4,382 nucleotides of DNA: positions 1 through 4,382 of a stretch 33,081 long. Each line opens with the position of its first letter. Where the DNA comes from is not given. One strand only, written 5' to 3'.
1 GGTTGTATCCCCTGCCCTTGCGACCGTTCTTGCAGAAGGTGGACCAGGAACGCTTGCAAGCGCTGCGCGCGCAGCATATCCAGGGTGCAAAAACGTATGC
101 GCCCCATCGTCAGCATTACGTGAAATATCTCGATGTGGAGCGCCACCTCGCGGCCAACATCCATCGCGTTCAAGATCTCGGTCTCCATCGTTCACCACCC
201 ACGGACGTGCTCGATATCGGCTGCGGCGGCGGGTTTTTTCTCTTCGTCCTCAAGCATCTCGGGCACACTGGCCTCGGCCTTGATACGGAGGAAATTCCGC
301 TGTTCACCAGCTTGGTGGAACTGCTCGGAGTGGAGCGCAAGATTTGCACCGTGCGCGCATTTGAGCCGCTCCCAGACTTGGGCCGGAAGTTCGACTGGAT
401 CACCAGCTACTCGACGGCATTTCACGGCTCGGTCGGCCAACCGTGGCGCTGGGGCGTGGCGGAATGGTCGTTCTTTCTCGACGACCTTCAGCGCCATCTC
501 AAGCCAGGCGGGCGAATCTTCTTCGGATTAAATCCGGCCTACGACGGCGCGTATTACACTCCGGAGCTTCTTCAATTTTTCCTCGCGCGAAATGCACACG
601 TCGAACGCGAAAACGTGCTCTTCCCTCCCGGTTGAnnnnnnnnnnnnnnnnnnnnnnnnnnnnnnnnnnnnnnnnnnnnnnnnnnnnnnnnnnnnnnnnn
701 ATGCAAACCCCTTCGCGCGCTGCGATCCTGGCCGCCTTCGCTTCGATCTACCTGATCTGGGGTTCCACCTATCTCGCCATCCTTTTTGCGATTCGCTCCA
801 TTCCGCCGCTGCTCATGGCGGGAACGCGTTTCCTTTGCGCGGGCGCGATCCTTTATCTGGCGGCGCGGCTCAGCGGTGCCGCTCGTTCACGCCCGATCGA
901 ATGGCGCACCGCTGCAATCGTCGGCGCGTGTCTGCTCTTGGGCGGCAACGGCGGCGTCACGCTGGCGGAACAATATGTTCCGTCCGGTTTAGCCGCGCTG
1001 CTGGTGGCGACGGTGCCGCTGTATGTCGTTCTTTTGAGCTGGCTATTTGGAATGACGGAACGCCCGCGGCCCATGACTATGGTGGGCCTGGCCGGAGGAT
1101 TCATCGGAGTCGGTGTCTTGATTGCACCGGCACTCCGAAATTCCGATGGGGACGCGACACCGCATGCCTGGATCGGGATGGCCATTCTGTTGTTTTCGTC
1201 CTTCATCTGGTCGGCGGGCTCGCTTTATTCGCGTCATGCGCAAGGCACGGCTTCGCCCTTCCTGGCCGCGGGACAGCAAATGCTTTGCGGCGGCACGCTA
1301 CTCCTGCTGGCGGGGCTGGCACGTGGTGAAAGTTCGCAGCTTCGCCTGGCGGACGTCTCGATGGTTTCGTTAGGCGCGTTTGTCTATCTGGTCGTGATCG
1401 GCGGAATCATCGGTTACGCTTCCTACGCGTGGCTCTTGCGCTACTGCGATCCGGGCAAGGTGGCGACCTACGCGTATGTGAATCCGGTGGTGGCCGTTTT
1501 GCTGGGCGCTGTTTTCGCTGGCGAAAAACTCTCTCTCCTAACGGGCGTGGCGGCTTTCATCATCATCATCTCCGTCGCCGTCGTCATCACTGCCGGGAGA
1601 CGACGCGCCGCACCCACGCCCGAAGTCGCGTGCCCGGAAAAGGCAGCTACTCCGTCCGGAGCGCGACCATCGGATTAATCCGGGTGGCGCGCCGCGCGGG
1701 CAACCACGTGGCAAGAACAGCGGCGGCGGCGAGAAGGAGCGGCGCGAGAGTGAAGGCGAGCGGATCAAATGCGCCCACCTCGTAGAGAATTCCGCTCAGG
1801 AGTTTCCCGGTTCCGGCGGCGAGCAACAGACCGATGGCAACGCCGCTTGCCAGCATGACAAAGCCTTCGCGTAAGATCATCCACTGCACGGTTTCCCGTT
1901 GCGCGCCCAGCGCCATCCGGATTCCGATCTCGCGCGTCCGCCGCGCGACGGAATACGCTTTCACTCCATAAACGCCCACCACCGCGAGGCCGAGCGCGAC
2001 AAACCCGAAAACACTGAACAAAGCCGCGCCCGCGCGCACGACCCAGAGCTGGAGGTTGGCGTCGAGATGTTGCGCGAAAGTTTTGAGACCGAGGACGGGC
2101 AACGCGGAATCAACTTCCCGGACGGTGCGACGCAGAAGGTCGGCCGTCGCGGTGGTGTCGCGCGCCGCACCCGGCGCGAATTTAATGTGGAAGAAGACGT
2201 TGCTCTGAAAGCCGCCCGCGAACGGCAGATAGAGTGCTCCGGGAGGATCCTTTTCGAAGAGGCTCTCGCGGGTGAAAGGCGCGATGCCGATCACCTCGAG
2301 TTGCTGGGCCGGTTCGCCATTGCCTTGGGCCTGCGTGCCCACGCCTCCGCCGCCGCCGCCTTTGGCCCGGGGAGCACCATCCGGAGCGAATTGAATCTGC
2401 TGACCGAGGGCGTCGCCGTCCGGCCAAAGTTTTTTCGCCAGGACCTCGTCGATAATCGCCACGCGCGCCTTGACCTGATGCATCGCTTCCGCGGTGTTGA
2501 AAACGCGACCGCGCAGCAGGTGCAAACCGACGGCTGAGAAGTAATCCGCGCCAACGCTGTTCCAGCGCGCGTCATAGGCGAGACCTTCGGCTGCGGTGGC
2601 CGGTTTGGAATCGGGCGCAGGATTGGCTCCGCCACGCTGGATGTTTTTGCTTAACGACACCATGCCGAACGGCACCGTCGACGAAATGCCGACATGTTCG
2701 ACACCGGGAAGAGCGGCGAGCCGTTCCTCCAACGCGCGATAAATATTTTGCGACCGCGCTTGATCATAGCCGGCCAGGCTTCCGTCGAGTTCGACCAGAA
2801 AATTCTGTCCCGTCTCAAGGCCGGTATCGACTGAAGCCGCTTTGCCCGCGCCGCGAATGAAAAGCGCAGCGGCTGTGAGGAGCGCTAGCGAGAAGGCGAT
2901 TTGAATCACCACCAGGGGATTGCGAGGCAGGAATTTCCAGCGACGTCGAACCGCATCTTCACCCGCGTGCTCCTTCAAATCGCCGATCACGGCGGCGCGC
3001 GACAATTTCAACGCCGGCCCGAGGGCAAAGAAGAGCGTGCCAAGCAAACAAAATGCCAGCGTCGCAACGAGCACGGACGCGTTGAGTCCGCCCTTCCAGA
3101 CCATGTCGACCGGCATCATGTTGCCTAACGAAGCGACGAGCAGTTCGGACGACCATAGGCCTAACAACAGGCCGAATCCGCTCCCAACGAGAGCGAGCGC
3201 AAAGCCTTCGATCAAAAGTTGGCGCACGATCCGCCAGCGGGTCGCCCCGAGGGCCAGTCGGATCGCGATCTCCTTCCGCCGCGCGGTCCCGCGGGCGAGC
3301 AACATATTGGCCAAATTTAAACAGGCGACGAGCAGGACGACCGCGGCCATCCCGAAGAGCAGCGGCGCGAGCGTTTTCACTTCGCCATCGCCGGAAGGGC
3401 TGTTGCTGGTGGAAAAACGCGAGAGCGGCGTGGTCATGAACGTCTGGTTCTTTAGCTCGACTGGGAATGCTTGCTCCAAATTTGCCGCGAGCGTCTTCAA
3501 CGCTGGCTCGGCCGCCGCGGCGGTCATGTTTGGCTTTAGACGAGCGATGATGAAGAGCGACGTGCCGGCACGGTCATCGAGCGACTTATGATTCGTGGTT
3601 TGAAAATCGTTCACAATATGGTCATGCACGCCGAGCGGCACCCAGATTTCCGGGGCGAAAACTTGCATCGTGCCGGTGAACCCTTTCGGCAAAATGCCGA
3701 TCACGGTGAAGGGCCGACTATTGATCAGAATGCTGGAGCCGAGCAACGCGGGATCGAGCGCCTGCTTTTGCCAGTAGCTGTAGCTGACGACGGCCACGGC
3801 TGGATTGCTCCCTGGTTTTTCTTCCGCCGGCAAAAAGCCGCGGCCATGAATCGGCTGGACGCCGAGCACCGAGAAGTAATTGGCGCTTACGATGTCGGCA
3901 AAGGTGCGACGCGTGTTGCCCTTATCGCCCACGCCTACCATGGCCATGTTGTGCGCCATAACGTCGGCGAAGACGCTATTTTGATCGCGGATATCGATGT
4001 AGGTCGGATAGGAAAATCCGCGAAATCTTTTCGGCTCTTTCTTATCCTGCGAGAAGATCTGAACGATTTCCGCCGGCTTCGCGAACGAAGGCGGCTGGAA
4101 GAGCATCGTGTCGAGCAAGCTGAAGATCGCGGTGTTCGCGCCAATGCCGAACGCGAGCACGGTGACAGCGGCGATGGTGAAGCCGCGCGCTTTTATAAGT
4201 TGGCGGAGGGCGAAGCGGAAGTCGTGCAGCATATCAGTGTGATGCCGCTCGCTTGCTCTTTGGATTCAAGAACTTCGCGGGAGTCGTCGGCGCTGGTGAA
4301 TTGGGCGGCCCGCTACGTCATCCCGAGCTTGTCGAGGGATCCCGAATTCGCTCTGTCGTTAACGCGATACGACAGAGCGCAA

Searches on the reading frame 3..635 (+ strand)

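Call 87: search_protein_families(library=pfam, proteins=[window:3-635:+], max_evalue=0.001)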
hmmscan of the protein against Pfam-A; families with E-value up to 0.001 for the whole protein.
window:3-635:+ (210 aa): 5 families
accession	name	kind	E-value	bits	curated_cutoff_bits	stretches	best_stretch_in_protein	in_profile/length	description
PF08241.18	Methyltransf_11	-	4.8e-07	30.8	21.2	1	70-174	1-95/95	Methyltransferase domain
PF13489.12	Methyltransf_23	-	4.1e-06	27.1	27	1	51-174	8-116/164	Methyltransferase domain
PF08242.18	Methyltransf_12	-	7.2e-06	27.1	30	1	70-172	1-98/98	Methyltransferase domain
PF13649.12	Methyltransf_25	-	7.3e-06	27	27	1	69-170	1-97/97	Methyltransferase domain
PF13847.12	Methyltransf_31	-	0.00017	21.8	27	1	67-172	5-107/145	Methyltransferase domain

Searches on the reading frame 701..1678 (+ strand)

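Call 17: search_protein_families(library=pfam, proteins=[window:701-1678:+], max_evalue=0.0001)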
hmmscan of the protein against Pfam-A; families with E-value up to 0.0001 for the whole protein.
window:701-1678:+ (325 aa): 1 family
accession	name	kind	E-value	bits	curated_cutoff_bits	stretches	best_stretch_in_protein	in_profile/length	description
PF00892.27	EamA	-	9.4e-35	120.3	28.2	2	158-296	2-134/135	EamA-like transporter family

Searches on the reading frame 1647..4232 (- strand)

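Call 17: search_protein_families(library=pfam, proteins=[window:1647-4232:-], max_evalue=0.0001)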
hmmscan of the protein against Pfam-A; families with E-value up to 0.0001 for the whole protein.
window:1647-4232:- (861 aa): 2 families
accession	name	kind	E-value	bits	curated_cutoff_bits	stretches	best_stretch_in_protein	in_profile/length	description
PF12704.14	MacB_PCD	-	9.2e-35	121.2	27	2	19-247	1-206/207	MacB-like periplasmic core domain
PF02687.27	FtsX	-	4e-31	108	25.5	2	741-854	2-120/120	FtsX-like permease C-terminal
